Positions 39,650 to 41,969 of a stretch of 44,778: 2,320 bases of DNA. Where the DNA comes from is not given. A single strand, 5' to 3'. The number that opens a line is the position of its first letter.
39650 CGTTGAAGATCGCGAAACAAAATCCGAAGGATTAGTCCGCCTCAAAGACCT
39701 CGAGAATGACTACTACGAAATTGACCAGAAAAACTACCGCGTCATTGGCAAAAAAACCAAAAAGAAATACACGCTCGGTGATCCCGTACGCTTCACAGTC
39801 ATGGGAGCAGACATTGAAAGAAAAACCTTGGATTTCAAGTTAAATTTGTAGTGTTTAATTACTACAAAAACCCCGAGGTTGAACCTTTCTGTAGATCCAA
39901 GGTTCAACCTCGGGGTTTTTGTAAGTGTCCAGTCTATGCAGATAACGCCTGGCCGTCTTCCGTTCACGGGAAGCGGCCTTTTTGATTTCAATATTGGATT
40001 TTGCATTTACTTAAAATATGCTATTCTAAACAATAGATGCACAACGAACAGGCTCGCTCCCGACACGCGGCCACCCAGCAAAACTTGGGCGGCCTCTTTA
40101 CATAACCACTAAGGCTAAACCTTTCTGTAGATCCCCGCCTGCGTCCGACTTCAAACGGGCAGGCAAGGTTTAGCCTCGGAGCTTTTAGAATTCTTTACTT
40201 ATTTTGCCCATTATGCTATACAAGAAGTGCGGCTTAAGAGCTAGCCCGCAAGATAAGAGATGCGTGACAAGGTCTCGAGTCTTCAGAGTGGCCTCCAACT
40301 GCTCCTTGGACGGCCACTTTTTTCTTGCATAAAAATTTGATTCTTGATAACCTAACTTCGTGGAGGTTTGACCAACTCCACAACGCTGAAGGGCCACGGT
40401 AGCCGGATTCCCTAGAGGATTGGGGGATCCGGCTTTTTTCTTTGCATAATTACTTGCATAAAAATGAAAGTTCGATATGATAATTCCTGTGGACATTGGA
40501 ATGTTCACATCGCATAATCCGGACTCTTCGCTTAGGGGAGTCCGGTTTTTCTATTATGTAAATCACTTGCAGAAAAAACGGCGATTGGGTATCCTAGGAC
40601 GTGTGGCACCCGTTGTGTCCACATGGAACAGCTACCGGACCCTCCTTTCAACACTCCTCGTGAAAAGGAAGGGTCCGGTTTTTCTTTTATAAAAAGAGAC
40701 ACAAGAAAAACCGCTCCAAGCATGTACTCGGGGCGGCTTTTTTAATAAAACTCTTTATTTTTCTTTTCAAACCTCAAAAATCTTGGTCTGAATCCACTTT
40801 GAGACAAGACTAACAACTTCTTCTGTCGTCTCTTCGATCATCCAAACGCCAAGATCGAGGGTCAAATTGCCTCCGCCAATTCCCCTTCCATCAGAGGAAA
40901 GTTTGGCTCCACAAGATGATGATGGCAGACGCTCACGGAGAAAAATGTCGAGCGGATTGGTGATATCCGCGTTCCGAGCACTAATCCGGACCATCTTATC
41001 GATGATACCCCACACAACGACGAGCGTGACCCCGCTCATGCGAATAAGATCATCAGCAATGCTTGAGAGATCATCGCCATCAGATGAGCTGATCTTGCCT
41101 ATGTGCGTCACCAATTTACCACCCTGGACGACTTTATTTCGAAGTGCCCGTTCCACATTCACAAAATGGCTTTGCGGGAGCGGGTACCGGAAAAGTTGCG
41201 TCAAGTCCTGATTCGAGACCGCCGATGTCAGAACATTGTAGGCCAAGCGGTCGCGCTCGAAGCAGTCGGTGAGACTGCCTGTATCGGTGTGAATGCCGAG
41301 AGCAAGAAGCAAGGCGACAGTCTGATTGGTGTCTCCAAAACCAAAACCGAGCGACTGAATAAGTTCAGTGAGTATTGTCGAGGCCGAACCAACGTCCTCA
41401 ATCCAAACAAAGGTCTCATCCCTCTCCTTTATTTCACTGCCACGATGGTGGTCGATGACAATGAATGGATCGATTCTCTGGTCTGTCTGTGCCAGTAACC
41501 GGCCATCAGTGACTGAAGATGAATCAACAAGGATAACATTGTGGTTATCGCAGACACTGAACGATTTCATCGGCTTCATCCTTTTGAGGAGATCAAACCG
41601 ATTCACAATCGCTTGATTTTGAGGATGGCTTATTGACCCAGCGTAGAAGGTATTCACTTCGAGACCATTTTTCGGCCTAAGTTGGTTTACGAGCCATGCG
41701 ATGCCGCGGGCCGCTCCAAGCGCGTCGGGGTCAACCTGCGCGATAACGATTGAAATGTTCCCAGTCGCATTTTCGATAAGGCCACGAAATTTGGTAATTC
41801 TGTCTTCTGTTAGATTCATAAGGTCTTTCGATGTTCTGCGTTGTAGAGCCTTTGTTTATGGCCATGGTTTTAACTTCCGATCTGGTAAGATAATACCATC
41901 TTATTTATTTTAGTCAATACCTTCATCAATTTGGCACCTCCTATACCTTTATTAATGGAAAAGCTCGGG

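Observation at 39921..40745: Tandem island of short promoter-hairpin-terminator units downstream of rnr (putative sRNA family)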

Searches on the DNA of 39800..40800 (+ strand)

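Call 4: search_rna_families(source=window, start=39800, end=40800, threshold=evalue, max_evalue=10, show_alignments=3)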
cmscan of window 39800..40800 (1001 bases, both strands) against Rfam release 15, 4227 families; matches with E-value up to 10: 23.
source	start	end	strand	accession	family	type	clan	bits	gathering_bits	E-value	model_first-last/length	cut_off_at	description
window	39863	39923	-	RF03955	MIR2934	Gene; miRNA;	-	26.1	100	0.024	9-105/113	no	MIR2934 microRNA precursor family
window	39860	39927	+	RF03955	MIR2934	Gene; miRNA;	-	25.8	100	0.029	1-113/113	no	MIR2934 microRNA precursor family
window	39866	39921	-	RF04157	MIR9486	Gene; miRNA;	-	23.9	100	0.032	1-119/119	no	MIR9486 microRNA precursor family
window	40686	40758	-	RF02898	AaHKsRNA20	Gene; sRNA;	-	21.8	43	1.1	1-77/77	no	Aggregatibacter sRNA 20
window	39837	39920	+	RF01459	rliE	Gene; sRNA;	-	21.5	90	0.58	115-182/222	no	Listeria sRNA rliE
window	40703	40784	-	RF00515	PyrR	Cis-reg;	-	19.9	54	4.9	1-115/115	no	PyrR binding site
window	39870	39915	-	RF04008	mir-4880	Gene; miRNA;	-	19.7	100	0.46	1-75/75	no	mir-4880 microRNA precursor family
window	39863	39923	+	RF00937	mir-653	Gene; miRNA;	-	18.7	77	1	1-78/78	no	mir-653 microRNA precursor family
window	40628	40775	-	RF04182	GibS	Gene; sRNA;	-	18.4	115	8.1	1-142/142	no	GibS sRNA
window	39871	39916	+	RF04008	mir-4880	Gene; miRNA;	-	18.2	100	1.3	1-75/75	no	mir-4880 microRNA precursor family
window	39859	39925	+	RF03325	mir-4872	Gene; miRNA;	-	17.4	58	1.8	1-76/76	no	mir-4872 microRNA precursor family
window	40663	40746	+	RF01859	Phe_leader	Cis-reg; leader;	-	17.3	55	5.8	1-125/125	no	Phenylalanine leader peptide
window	40628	40742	+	RF02450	ncr1175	Gene; sRNA;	-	17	60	3.2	1-110/110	no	Bacillus sRNA ncr1175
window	39851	39940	+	RF04139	MIR841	Gene; miRNA;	-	16.6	200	1.6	1-212/212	no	MIR841 microRNA precursor family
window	39861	39925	-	RF04032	MIR2912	Gene; miRNA;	-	16.4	54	2.2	1-156/156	no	MIR2912 microRNA precursor family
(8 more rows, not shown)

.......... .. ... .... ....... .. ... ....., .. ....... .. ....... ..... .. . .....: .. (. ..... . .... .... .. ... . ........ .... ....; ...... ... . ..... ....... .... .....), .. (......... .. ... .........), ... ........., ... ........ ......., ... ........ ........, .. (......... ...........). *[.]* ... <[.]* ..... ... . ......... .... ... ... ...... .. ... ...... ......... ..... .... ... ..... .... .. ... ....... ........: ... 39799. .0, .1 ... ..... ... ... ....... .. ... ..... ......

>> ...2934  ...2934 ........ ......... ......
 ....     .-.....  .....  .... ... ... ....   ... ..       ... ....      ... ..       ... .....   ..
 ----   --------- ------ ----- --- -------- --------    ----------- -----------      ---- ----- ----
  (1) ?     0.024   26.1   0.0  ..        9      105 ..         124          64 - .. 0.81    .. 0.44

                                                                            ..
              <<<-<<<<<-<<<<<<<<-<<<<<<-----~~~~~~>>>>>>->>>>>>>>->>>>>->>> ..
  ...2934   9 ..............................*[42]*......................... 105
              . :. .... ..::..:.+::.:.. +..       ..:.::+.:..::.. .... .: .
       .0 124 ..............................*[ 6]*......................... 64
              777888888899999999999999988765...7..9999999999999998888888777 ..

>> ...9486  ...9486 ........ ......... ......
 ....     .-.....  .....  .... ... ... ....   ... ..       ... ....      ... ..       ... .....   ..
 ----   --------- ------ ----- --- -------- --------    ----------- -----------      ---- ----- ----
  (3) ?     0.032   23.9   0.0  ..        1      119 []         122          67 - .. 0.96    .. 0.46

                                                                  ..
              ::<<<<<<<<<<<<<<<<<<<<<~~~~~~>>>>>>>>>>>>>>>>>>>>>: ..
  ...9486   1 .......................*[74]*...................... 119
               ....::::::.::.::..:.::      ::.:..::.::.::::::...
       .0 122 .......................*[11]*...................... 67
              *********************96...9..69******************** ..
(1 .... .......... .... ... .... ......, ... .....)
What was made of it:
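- On Any Rfam family (LhrC/rli, RsaE, 6S, SRP, tmRNA, T-box, riboswitches and others): In the island the best E-values of 0.02-0.03 are generic long-hairpin matches to plant miRNA models, far below threshold (call 4).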

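Call 54: build_rna_model(alignment_id=A3, structure=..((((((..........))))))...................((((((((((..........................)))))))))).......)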
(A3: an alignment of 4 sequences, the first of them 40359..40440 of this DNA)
Model R1 built from alignment A3 (4 sequences, 96 columns); structure: as given.
model positions 78; base pairs 16; branch points 1; effective number of sequences 3.45; information 0.726 bits per position. Calibrated on 0.2 Mb of random sequence (short: E-values are rough).
structure used (alignment columns):
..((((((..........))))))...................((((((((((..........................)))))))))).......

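Call 55: search_with_rna_model(model_id=R1, sources=[window, L081, L083, L090, L092, L093, L096, L001, L002, L003, L004, L006, L007, L008, L011, L012, L013, L014, L016, L017, L019, L020, L021, L022, L023, L024, L025, L026, L027, L028, L029, L030, L031, L032, L033, L068, L070], max_evalue=5)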
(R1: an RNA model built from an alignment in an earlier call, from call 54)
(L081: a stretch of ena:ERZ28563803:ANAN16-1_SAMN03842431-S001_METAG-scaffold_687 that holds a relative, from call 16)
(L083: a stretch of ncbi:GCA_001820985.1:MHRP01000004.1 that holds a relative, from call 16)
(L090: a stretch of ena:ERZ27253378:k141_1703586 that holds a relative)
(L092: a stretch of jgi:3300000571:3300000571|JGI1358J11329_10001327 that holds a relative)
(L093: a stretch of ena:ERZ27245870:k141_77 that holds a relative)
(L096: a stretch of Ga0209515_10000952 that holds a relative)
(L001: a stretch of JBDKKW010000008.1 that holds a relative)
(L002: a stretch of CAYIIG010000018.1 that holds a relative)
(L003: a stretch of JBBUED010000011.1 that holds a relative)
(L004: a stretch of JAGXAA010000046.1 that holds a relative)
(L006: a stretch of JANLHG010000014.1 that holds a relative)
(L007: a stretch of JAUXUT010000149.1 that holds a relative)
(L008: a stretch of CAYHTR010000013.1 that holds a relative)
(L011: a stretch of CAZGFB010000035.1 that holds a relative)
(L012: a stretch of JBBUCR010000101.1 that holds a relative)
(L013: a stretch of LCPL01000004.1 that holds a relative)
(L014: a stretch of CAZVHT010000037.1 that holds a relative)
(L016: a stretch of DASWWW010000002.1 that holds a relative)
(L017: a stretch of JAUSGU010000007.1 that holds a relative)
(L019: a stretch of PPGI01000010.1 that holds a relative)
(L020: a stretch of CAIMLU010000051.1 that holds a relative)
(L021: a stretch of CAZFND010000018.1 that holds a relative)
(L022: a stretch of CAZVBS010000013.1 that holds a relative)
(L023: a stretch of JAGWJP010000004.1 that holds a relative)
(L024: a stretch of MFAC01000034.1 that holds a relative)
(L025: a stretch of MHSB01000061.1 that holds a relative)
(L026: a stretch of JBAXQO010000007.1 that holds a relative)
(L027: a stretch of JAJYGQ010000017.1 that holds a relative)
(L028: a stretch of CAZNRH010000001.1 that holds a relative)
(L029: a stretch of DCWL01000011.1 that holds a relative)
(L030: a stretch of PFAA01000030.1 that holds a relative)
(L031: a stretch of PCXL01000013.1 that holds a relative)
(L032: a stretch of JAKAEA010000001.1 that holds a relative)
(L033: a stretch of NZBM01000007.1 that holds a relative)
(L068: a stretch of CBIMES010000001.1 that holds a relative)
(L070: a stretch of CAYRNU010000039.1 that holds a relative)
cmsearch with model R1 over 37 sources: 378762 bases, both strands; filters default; matches with E-value up to 5: 30.
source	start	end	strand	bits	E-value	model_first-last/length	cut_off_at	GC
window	40359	40440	+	72.5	1.6e-16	1-78/78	no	0.57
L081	6380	6461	-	72.5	1.6e-16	1-78/78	no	0.57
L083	4725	4806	-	72.5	1.6e-16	1-78/78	no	0.57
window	40600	40686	+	68.2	2.2e-15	1-78/78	no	0.54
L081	6134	6220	-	68.2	2.2e-15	1-78/78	no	0.54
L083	4479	4565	-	68.2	2.2e-15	1-78/78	no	0.54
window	40486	40553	+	64.4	2.2e-14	1-78/78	no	0.49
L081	6267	6334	-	64.4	2.2e-14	1-78/78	no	0.49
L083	4612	4679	-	64.4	2.2e-14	1-78/78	no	0.49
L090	8399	8462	+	59.9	3.4e-13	1-78/78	no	0.55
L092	5151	5214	+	59.9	3.4e-13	1-78/78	no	0.55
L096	879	942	-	59.9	3.4e-13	1-78/78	no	0.55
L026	5950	6017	-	21.6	0.0051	1-78/78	no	0.34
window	40402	40437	-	16.9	0.086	36-71/78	no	0.58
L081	6383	6418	+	16.9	0.086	36-71/78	no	0.58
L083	4728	4763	+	16.9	0.086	36-71/78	no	0.58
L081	6137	6186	+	16.6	0.11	36-71/78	no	0.52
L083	4482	4531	+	16.6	0.11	36-71/78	no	0.52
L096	11007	11038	+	15.4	0.23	35-71/78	no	0.56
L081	6195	6307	+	13.2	0.84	1-78/78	no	0.48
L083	4540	4652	+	13.2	0.84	1-78/78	no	0.48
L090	8265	8330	+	13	0.97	1-78/78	no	0.5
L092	5017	5082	+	13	0.97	1-78/78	no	0.5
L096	1011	1076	-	13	0.97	1-78/78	no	0.5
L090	1705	1758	-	12.4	1.4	1-78/78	no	0.5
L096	7583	7636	+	12.4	1.4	1-78/78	no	0.5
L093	5230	5302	-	11.7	2.1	1-78/78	no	0.36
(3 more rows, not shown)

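Call 73: search_dna_similar(query=window:39852-40766:+, collection=phages, mode=distant, max_evalue=0.01, max_rows=10)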
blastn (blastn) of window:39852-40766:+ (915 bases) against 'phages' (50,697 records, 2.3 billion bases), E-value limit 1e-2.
No match.

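Call 74: search_dna_similar(query=window:39852-40766:+, collection=plasmids, mode=distant, max_evalue=0.01, max_rows=10)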
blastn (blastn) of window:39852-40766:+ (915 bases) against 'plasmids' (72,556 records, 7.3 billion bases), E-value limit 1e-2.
No match.
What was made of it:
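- Tried and rejected: The whole island, which contains the motif, matched nothing in phages or plasmids (calls 73, 74).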

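Call 79: search_with_rna_model(model_id=R1, sources=[window, L090], max_evalue=0.00001, make_alignment=true, show_alignments=4)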
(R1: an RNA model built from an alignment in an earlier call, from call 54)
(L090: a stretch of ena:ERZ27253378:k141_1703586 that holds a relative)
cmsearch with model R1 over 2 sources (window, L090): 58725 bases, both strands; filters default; matches with E-value up to 0.00001: 4.
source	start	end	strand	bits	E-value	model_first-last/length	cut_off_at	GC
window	40359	40440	+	72.5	2.5e-17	1-78/78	no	0.57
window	40600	40686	+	68.2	3.4e-16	1-78/78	no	0.54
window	40486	40553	+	64.4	3.4e-15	1-78/78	no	0.49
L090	8399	8462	+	59.9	5.3e-14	1-78/78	no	0.55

Alignment A4: 4 matches aligned to the model, 96 columns, each read 5' to 3' on its own strand. Consensus structure (alignment columns), stored with it:
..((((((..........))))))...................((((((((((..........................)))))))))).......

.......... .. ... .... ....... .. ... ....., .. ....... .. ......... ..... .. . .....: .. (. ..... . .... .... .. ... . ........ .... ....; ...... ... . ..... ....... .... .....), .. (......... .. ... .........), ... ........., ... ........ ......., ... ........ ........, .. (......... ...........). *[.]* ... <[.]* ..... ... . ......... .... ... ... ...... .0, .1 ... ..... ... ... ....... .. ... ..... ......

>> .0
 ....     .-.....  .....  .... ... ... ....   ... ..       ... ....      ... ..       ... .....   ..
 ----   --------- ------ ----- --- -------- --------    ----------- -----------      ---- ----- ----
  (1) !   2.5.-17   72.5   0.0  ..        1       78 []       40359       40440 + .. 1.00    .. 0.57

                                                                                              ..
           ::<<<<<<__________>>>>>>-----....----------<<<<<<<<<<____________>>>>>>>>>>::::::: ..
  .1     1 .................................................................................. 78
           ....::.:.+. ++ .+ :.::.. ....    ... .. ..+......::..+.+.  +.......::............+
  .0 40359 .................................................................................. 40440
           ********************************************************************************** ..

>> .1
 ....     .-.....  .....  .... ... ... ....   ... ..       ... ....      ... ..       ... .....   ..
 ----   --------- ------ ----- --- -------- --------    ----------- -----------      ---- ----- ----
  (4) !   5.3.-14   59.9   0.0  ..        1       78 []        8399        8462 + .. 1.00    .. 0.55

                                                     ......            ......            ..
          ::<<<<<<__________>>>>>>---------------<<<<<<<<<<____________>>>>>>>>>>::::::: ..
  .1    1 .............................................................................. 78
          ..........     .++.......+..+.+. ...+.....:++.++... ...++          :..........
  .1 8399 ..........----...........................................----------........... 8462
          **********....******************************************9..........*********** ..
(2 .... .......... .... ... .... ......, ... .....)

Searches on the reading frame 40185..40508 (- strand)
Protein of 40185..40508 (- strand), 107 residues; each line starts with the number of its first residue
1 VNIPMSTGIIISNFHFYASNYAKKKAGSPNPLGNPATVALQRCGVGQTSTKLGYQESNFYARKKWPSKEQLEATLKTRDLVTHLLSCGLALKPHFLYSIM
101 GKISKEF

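Call 8: search_protein_families(library=pfam, proteins=[window:40185-40508:-], max_evalue=0.01)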
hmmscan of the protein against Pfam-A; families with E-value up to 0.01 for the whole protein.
window:40185-40508:- (107 aa): 0 families

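Call 81: search_protein_representatives(protein=window:40188-40508:-)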
Query: 107 residues. Proteins with E-value up to 0.001 (for the whole library): 2; up to 1e-10: 1; up to 1e-30: 1. The best 2 are listed.
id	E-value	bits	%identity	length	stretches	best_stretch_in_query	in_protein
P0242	2.8e-63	226.8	100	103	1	5-107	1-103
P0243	1.6e-04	38.2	35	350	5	8-45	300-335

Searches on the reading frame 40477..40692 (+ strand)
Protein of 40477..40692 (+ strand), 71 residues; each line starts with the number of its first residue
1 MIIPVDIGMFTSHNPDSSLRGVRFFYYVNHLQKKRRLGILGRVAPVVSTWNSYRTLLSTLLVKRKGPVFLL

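Call 8: search_protein_families(library=pfam, proteins=[window:40477-40692:+], max_evalue=0.01)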
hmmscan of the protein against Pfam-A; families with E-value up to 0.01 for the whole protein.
window:40477-40692:+ (71 aa): 0 families

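Call 75: find_homologous_proteins(query=window:40477-40689:+, max_evalue=0.01)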
Query window:40477-40689:+ (71 aa): 1 proteins with E <= 0.01 among 1 candidates.
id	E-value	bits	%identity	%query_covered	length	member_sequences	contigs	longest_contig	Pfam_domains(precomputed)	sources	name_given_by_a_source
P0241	8.1e-40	151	100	100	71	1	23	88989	-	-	-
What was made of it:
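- On Type I toxin-antitoxin or small-protein genes: The ORFs have no homologues (calls 75, 81).
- Checked: The 71-aa and 107-aa ORFs have no homologue beyond themselves in 5.8 and 1.8 billion proteins (calls 75, 81).
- ORFs without homologues (calls 75, 81).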

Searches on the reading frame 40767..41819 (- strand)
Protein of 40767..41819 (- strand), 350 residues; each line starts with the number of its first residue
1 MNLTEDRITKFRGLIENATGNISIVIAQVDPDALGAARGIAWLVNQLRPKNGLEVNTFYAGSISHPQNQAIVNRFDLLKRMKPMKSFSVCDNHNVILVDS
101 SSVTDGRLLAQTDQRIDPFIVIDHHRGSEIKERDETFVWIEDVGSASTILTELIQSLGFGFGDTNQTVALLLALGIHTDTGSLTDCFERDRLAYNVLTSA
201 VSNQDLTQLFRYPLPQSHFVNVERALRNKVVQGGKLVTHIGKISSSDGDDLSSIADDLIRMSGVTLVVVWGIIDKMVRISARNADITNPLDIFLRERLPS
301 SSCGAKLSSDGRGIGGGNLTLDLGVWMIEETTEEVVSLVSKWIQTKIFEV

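Call 8: search_protein_families(library=pfam, proteins=[window:40767-41819:-], max_evalue=0.01)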
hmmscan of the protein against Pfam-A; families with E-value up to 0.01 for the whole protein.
window:40767-41819:- (350 aa): 1 family
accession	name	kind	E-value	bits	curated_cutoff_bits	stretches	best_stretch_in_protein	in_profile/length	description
PF01368.27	DHH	-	2.3e-09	38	28.1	1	25-176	4-125/125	DHH family, N-terminal domain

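Call 16: find_encoding_contigs(protein=window:40767-41819:-, flank=5000, max_places=10)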
Protein window:40767-41819:- (350 aa): 24 contigs read that carry it; 9 places shown.
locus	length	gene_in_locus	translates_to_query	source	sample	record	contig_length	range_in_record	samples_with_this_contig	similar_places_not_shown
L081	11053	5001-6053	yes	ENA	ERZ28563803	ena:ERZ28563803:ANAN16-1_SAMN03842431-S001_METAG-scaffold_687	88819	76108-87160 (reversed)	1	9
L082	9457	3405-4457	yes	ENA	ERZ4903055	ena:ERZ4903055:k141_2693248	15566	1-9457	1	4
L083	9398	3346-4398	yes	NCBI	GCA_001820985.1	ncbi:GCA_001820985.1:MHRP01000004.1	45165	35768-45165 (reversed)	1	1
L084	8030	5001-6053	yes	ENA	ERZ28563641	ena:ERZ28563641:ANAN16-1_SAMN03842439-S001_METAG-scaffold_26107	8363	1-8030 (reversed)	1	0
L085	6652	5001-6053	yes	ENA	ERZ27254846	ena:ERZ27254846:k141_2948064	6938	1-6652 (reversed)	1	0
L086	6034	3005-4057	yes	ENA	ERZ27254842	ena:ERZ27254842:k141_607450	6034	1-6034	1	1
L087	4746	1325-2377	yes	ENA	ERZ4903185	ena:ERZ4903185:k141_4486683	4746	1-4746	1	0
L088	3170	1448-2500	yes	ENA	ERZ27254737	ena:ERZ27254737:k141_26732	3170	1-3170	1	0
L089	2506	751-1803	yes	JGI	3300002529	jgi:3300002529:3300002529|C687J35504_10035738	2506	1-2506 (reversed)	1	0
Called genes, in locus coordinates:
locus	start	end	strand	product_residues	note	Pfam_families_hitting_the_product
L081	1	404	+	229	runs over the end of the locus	PF22935:RM44_endonuclase, PF14622:Ribonucleas_3_3, PF00636:Ribonuclease_3, PF00035:dsrm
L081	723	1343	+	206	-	-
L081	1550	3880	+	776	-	PF02463:SMC_N, PF13175:AAA_15, PF13476:AAA_23, PF13304:AAA_21 (weak)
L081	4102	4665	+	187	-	-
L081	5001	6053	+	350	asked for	PF01368:DHH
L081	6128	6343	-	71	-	-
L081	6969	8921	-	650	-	PF08206:OB_RNB, PF00575:S1 (faint), PF17876:CSD2, PF00773:RNB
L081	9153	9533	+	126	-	PF00886:Ribosomal_S16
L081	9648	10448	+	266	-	PF00215:OMPdecase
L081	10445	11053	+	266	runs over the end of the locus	-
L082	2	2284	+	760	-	?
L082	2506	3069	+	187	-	-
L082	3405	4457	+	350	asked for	PF01368:DHH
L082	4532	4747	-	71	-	-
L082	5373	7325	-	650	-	PF08206:OB_RNB, PF00575:S1 (faint), PF17876:CSD2, PF00773:RNB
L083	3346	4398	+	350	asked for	PF01368:DHH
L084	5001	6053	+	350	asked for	PF01368:DHH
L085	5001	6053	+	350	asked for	PF01368:DHH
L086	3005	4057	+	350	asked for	PF01368:DHH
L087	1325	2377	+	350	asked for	PF01368:DHH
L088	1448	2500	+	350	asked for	PF01368:DHH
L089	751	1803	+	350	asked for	PF01368:DHH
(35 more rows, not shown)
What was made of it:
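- Checked: Different pipelines called different ORFs on different strands (call 16).
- Tried and rejected: The DHH protein worked (call 16).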

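Call 86: search_solved_structures(query=window:40767-41816:-, max_evalue=0.001)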
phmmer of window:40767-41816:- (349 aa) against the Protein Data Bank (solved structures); distinct sequences matched with E-value up to 0.001: 1.
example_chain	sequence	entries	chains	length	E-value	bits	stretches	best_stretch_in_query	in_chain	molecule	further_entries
9n0l_A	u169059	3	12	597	2e-07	33.6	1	26-287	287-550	Cyclic-di-AMP phosphodiesterase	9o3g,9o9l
